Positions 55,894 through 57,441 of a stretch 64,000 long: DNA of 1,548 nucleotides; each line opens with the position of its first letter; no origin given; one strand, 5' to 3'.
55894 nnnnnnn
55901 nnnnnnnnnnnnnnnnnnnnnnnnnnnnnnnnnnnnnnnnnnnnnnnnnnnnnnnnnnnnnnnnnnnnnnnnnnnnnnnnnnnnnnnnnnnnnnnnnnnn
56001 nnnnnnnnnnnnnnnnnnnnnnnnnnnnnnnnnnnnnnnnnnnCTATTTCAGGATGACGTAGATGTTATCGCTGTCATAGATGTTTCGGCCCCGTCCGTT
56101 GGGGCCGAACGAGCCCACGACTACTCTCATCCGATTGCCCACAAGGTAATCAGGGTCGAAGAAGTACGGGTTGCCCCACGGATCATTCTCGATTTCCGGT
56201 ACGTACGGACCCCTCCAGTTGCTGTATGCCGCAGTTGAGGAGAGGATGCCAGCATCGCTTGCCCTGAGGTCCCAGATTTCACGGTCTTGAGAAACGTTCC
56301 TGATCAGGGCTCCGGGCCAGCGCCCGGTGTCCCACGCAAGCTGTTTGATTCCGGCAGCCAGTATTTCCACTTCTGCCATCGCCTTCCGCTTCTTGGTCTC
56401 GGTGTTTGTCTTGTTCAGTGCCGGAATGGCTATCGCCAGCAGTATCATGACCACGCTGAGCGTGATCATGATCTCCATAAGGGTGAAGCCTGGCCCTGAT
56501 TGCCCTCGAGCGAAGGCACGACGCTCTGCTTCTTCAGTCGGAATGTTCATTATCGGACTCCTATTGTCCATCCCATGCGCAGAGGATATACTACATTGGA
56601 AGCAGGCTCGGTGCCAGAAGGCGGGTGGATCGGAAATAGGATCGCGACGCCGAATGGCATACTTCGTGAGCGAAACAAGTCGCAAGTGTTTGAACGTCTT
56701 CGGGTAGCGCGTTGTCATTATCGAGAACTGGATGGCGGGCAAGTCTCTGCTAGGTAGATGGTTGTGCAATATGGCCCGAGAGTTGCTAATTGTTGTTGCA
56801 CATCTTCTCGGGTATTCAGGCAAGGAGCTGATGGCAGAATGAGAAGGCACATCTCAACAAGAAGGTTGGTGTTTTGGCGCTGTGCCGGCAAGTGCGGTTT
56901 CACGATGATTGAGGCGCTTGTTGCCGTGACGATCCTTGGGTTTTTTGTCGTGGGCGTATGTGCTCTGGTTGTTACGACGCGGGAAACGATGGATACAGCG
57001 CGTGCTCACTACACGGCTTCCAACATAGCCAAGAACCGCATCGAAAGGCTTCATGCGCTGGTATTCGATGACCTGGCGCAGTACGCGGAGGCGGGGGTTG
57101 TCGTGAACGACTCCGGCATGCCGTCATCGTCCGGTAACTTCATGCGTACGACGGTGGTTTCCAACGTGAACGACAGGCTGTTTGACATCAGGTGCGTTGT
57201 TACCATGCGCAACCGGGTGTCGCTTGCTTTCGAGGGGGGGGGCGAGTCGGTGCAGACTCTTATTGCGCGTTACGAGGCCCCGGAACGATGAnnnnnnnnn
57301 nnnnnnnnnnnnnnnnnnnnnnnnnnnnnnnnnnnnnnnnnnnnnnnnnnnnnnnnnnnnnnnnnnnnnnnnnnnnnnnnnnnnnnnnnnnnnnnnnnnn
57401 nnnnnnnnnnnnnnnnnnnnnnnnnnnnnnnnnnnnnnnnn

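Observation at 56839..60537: Minor-pilin operon encoding a 686-aa prepilin-type protein with a PilY1-like Ca-binding loop and a beta-helix pseudopilin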

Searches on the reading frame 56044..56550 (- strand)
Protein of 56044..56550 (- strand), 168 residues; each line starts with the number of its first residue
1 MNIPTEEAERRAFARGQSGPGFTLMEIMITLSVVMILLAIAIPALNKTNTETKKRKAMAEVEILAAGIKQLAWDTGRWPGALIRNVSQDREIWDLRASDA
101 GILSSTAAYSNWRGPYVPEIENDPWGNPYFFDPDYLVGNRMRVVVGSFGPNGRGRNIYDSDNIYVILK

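Call 69: search_protein_families(library=ncbifam, proteins=[window:56044-56550:-], max_evalue=0.001)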
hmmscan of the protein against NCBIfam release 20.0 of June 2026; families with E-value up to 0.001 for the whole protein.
window:56044-56550:- (168 aa): 7 families
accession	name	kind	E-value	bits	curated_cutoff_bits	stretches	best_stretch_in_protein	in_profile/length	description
TIGR01710.1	typeII_sec_gspG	equivalog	2.6e-14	53.4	88.85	1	21-153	2-120/134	type II secretion system major pseudopilin GspG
NF040999.1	pilin_ComGC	equivalog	7.4e-08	32.5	75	1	21-72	3-54/84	competence type IV pilus major pilin ComGC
NF041775.1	typeIV_PilA_Myxo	equivalog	7.6e-06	26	400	1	21-69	12-60/214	type IV pilin protein PilA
NF041013.1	T4P_ComGE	equivalog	4.1e-05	23.6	49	1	20-61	4-45/83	competence type IV pilus minor pilin ComGE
NF007862.0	PRK10574.1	equivalog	4.3e-05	23.7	138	1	20-46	5-31/145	prepilin peptidase-dependent pilin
NF040982.1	ComGD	equivalog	0.00031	21.1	70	1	21-72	3-54/139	competence type IV pilus minor pilin ComGD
TIGR01708.2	typeII_sec_gspH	equivalog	0.00044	20.3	80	1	21-61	3-43/169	type II secretion system minor pseudopilin GspH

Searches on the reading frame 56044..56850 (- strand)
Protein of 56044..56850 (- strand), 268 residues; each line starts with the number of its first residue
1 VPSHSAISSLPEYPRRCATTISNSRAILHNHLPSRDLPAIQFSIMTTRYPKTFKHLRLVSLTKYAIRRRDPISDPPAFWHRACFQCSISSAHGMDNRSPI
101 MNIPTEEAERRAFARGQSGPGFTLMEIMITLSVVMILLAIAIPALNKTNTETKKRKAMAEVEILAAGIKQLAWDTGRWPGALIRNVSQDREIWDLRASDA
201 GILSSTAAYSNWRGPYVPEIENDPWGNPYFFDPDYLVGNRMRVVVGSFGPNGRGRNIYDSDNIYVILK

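Call 3: search_protein_families(library=pfam, proteins=[window:56044-56850:-], max_evalue=0.1)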
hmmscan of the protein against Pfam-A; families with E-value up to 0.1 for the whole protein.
window:56044-56850:- (268 aa): 3 families
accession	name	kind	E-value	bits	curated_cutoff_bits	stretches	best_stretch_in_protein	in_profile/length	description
PF08334.16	T2SSG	-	1.4e-06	28.8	21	1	149-253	6-95/108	Type II secretion system (T2SS), protein G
PF07963.17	N_methyl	-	0.00054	19.9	21.2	1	121-142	6-27/27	Prokaryotic N-terminal methylation motif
PF03579.19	SHP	-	0.066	13.3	27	0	120-148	16-44/65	Small hydrophobic protein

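Call 4: search_protein_families(library=ncbifam, proteins=[window:56044-56850:-], max_evalue=0.1)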
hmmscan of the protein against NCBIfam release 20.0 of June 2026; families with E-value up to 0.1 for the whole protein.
window:56044-56850:- (268 aa): 14 families
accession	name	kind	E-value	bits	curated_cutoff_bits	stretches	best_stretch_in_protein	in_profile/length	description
TIGR01710.1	typeII_sec_gspG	equivalog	1e-13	51.5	88.85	1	121-252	2-119/134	type II secretion system major pseudopilin GspG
NF040999.1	pilin_ComGC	equivalog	1.7e-07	31.3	75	1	121-171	3-53/84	competence type IV pilus major pilin ComGC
NF041775.1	typeIV_PilA_Myxo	equivalog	1.8e-05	24.8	400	1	121-169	12-60/214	type IV pilin protein PilA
NF007862.0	PRK10574.1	equivalog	7.4e-05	22.9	138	1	120-146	5-31/145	prepilin peptidase-dependent pilin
NF041013.1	T4P_ComGE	equivalog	8.6e-05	22.6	49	1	120-161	4-45/83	competence type IV pilus minor pilin ComGE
NF040982.1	ComGD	equivalog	0.00064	20.1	70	1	121-172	3-54/139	competence type IV pilus minor pilin ComGD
TIGR01708.2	typeII_sec_gspH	equivalog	0.001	19.1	80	1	121-161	3-43/169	type II secretion system minor pseudopilin GspH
TIGR02532.1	IV_pilin_GFxxxE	domain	0.0037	17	16.3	1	121-142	3-24/24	prepilin-type N-terminal cleavage/methylation domain-containing protein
NF041002.1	pilin_ComGF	equivalog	0.0071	16.6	80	1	121-157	3-39/139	competence type IV pilus minor pilin ComGF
NF007848.0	PRK10557.1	equivalog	0.017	14.4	120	1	119-159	10-53/192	prepilin peptidase-dependent protein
TIGR02596.1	TIGR02596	subfamily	0.049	13.7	70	1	122-148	1-27/196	Verru_Chthon cassette protein D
NF007800.0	PRK10506.1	equivalog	0.054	13.3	158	1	120-144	9-33/163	prepilin peptidase-dependent protein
TIGR02599.1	TIGR02599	subfamily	0.057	12.7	256.5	1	121-159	1-39/361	Verru_Chthon cassette protein C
TIGR01707.1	gspI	equivalog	0.058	13.9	44.35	1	121-158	1-35/101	type II secretion system minor pseudopilin GspI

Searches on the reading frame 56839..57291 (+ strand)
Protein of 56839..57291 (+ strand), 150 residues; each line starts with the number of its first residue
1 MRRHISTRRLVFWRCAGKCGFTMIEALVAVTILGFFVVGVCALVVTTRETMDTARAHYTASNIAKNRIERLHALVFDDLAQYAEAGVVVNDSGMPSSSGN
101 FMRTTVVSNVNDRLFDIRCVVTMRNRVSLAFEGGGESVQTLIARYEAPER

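Call 3: search_protein_families(library=pfam, proteins=[window:56839-57291:+], max_evalue=0.1)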
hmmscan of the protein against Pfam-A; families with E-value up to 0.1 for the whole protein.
window:56839-57291:+ (150 aa): 2 families
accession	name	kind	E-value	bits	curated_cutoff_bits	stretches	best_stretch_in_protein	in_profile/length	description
PF07963.17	N_methyl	-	1.2e-05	25.2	21.2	1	18-40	4-26/27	Prokaryotic N-terminal methylation motif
PF00739.24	X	-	0.0079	16.8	27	1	35-85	63-114/142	Trans-activation protein X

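Call 4: search_protein_families(library=ncbifam, proteins=[window:56839-57291:+], max_evalue=0.1)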
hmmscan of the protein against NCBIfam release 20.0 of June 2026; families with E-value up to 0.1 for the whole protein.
window:56839-57291:+ (150 aa): 9 families
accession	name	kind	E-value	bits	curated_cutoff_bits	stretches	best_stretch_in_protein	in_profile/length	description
TIGR02523.1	type_IV_pilV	equivalog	4.2e-09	37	52.2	1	19-93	2-76/139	type IV pilus modification protein PilV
TIGR01707.1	gspI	equivalog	0.00013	22.4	44.35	1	20-72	1-53/101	type II secretion system minor pseudopilin GspI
TIGR02599.1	TIGR02599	subfamily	0.00032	20.1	256.5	1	20-69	1-50/361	Verru_Chthon cassette protein C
NF041013.1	T4P_ComGE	equivalog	0.00082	19.4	49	1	20-70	5-55/83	competence type IV pilus minor pilin ComGE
TIGR01232.1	lacD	equivalog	0.013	14.7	432.2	1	40-99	20-79/325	tagatose-bisphosphate aldolase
TIGR02532.1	IV_pilin_GFxxxE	domain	0.015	15.1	16.3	1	19-39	2-22/24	prepilin-type N-terminal cleavage/methylation domain-containing protein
NF041002.1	pilin_ComGF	equivalog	0.017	15.3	80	1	20-52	3-35/139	competence type IV pilus minor pilin ComGF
NF038303.1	EPS_HpsB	equivalog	0.03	14.3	150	1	19-68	3-52/211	hormogonium polysaccharide secretion pseudopilin HpsB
TIGR01710.1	typeII_sec_gspG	equivalog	0.037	14.1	88.85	1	20-63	2-42/134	type II secretion system major pseudopilin GspG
